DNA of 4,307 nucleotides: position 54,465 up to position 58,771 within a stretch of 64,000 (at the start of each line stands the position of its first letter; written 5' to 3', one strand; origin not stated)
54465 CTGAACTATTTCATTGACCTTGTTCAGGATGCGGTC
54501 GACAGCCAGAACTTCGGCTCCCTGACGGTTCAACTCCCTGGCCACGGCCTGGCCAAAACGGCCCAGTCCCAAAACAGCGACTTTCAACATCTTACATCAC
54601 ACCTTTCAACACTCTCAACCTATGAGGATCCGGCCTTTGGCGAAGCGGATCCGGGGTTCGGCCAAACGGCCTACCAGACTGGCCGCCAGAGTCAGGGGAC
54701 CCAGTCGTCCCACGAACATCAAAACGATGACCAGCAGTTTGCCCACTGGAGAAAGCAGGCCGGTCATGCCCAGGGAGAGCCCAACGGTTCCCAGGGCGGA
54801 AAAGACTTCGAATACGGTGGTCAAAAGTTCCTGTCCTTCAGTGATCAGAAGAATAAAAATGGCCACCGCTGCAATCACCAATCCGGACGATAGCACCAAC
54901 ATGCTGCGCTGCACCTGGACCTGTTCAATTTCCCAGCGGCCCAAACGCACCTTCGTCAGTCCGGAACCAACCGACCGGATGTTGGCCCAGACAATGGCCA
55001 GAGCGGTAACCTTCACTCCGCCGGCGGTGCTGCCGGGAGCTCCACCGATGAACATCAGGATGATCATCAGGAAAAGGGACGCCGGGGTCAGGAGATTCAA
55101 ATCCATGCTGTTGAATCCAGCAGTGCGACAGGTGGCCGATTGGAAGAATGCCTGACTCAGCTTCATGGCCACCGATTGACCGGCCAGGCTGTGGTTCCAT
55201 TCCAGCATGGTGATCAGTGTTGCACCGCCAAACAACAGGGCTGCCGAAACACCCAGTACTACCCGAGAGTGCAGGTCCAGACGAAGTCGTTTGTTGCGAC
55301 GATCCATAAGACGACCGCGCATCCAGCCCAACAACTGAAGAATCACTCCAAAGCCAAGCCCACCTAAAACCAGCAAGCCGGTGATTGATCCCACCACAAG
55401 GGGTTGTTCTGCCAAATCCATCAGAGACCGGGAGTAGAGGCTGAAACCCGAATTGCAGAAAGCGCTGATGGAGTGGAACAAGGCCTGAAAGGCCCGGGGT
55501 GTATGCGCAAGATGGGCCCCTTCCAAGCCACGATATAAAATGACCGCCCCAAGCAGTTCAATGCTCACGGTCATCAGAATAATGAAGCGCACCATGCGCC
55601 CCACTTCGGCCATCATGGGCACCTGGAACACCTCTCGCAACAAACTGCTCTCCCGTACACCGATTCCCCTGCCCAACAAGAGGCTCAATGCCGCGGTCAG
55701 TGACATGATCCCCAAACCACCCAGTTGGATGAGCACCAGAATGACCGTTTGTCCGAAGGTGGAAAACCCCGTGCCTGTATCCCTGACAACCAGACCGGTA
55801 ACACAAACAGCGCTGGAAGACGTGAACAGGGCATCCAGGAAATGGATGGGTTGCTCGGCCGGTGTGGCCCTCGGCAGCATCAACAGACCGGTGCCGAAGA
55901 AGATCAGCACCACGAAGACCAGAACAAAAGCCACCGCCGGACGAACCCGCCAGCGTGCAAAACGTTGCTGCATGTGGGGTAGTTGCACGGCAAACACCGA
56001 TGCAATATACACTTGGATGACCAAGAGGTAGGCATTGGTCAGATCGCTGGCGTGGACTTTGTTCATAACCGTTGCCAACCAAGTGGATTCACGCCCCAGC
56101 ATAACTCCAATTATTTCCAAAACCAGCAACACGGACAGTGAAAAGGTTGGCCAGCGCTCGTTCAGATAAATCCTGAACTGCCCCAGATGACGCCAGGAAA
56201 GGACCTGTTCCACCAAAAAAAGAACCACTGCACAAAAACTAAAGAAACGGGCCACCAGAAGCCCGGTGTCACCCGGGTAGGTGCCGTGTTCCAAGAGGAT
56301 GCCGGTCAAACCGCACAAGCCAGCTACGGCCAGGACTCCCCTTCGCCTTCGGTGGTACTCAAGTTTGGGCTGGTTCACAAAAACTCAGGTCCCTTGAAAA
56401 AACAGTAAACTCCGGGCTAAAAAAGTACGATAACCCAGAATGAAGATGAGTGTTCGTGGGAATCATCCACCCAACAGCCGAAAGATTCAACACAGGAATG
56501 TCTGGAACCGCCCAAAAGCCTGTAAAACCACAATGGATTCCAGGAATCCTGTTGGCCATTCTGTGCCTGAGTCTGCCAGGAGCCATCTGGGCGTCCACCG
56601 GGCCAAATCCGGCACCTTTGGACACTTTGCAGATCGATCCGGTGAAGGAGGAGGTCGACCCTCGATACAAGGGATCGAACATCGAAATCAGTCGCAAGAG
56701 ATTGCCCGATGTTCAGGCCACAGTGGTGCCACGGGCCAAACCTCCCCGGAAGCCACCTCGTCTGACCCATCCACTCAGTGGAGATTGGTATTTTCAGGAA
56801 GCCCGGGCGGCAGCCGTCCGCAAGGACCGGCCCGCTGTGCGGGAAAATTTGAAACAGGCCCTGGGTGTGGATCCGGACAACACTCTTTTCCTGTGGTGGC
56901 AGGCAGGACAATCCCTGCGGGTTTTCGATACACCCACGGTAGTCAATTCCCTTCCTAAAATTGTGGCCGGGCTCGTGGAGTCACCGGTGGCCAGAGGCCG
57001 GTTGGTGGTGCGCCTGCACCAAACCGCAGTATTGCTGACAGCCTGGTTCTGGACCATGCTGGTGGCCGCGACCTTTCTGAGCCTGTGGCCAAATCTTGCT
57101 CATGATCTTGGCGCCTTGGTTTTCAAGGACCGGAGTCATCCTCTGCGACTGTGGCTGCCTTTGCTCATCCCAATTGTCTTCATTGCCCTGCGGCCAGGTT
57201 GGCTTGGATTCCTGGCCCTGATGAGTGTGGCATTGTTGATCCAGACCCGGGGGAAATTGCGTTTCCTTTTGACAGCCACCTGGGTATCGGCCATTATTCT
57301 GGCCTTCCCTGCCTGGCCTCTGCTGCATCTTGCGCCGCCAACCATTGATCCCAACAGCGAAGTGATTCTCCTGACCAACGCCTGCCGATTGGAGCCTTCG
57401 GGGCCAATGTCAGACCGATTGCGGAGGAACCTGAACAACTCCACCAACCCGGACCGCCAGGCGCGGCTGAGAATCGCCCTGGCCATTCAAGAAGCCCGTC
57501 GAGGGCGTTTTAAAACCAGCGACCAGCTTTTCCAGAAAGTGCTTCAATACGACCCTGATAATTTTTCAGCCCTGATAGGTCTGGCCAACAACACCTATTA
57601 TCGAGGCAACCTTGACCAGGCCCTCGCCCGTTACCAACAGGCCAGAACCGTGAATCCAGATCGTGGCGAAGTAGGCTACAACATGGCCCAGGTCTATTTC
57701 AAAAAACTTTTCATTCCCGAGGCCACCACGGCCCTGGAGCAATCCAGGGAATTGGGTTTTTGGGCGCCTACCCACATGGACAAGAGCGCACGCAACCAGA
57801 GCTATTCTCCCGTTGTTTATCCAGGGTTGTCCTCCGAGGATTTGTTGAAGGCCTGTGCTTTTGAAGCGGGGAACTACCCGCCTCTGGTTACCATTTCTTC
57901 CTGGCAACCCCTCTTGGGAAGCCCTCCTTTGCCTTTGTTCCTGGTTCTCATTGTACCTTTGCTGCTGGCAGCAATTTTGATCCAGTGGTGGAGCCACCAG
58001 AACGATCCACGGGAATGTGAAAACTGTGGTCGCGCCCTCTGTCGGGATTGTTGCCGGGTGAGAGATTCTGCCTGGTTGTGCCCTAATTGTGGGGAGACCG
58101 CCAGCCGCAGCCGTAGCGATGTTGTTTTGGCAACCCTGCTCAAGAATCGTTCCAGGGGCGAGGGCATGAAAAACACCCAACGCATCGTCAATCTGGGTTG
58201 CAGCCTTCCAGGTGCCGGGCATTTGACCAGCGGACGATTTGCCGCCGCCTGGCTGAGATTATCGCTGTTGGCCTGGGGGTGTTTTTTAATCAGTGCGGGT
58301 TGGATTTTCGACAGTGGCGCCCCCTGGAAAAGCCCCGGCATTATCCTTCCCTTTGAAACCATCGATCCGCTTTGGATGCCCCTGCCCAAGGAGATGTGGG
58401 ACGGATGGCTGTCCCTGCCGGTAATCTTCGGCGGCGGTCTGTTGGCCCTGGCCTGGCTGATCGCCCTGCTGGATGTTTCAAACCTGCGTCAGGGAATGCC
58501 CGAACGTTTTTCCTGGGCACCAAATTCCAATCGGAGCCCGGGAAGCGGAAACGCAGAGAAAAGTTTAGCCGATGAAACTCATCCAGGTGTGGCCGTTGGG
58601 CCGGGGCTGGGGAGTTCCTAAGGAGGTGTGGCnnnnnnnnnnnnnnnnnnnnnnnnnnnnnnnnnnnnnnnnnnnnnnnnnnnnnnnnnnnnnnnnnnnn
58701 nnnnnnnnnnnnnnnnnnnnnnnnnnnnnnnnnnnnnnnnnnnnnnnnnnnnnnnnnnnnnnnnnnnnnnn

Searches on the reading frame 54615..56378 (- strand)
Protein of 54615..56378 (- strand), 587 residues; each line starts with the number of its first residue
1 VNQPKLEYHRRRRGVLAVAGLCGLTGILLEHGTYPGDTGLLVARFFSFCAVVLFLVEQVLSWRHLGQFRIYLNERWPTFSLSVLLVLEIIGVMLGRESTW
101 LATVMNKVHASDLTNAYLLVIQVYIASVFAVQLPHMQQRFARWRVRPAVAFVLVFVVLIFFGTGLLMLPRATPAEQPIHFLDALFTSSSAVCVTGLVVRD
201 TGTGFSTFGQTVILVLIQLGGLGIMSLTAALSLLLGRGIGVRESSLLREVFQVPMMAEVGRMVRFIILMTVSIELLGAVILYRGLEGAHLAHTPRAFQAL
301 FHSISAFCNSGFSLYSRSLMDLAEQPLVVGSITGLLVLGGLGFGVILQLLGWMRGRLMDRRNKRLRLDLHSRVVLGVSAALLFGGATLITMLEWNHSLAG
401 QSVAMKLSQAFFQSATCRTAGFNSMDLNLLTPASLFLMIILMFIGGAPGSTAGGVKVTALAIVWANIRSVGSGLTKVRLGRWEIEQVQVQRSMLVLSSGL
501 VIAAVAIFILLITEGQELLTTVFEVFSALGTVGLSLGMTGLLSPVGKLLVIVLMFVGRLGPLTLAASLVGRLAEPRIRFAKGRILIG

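Call 36: search_protein_families(library=pfam, max_evalue=1e-8, proteins=[window:54615-56378:-])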
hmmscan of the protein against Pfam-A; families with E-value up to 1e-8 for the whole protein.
window:54615-56378:- (587 aa): 1 family
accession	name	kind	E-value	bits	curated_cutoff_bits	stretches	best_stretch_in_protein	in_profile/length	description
PF02386.22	TrkH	-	1.2e-63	215.8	27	1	155-565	43-487/502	Cation transport protein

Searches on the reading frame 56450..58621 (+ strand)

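Call 36: search_protein_families(library=pfam, max_evalue=1e-8, proteins=[window:56450-58621:+])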
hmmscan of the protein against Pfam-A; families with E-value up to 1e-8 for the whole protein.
window:56450-58621:+ (723 aa): 2 families
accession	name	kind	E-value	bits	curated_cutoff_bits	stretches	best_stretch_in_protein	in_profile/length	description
PF13414.12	TPR_11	-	2e-10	40.6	26.8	0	383-419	5-41/42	TPR repeat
PF14559.12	TPR_19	-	6.4e-09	36.5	25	0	386-419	5-38/68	Tetratricopeptide repeat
